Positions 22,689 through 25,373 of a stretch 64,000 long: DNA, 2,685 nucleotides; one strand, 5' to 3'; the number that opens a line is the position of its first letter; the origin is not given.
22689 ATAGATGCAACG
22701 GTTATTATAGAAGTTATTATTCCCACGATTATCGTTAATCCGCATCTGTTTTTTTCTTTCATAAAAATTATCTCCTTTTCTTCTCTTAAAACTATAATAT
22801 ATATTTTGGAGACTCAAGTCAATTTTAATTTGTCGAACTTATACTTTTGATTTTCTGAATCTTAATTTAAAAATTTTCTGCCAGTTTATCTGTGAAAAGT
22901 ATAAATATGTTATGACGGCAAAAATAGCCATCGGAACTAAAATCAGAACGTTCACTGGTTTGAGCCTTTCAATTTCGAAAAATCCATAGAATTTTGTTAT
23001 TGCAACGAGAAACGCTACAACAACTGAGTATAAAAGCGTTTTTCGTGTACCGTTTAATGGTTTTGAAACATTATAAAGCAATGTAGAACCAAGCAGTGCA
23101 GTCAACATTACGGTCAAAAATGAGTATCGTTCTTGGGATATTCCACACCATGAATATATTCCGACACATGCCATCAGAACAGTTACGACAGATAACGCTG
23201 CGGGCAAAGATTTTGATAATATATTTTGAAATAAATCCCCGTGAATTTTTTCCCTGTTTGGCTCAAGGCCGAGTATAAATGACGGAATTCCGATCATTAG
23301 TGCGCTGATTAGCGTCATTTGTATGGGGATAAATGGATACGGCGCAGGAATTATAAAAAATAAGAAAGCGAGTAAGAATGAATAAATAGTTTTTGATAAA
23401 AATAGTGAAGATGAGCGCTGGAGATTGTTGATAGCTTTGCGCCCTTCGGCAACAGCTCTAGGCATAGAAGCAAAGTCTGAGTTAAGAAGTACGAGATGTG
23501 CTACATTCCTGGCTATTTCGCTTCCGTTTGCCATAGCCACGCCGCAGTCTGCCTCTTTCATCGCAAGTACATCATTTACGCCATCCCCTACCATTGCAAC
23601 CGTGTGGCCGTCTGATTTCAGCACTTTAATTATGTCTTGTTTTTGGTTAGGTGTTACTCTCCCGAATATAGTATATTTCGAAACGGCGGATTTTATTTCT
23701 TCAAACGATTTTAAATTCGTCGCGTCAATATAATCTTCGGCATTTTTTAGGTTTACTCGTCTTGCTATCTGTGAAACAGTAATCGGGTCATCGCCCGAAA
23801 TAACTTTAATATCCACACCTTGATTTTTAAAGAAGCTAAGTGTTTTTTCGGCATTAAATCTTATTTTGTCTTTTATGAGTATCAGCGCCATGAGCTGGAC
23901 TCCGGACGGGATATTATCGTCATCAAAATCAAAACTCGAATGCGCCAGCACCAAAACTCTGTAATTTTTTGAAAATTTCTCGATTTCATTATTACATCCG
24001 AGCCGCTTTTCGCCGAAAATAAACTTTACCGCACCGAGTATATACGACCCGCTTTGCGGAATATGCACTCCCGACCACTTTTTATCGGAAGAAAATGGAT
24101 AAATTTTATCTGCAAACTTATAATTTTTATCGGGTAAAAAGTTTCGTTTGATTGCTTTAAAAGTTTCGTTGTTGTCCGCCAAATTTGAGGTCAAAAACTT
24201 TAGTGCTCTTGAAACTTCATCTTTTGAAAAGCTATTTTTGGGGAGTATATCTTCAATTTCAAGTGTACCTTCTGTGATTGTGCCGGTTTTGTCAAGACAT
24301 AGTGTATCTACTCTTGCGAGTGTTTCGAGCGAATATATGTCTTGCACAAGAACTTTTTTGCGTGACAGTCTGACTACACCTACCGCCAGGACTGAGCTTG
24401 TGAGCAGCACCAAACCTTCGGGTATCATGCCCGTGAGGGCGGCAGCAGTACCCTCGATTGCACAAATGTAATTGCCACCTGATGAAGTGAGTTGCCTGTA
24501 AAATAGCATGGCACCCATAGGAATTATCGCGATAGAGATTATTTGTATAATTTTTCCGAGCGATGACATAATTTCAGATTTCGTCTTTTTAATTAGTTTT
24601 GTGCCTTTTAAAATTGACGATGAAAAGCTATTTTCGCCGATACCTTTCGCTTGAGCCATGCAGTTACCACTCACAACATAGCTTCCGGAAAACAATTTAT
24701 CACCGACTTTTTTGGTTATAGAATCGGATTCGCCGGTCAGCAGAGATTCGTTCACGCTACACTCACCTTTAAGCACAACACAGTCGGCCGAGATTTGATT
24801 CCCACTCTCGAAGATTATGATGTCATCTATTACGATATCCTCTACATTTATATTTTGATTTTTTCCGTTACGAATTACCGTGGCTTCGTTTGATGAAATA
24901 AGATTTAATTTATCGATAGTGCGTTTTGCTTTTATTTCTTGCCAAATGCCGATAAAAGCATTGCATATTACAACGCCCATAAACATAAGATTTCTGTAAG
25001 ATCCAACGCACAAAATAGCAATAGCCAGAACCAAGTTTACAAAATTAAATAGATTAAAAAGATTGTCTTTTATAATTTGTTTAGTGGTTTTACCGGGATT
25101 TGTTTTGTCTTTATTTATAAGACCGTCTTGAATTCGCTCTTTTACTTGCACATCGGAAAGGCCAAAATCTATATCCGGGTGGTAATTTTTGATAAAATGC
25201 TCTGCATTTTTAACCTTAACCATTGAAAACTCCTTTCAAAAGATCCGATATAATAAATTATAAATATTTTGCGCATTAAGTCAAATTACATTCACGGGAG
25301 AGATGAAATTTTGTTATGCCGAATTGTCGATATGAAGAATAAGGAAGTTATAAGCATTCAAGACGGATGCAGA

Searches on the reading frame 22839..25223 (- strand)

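Call 7: search_protein_families(library=pfam, proteins=[window:22839-25223:-], max_evalue=0.00001)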
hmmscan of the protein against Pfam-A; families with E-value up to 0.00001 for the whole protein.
window:22839-25223:- (794 aa): 3 families
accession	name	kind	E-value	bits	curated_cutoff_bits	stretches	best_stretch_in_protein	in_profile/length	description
PF00122.25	E1-E2_ATPase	-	1.6e-41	142.2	28.1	1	110-289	3-181/181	E1-E2 ATPase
PF00702.32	Hydrolase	-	5.2e-20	73.1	26.4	1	305-559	1-191/191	haloacid dehalogenase-like hydrolase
PF08282.18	Hydrolase_3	-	4.5e-06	27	20.9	1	529-582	193-246/255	haloacid dehalogenase-like hydrolase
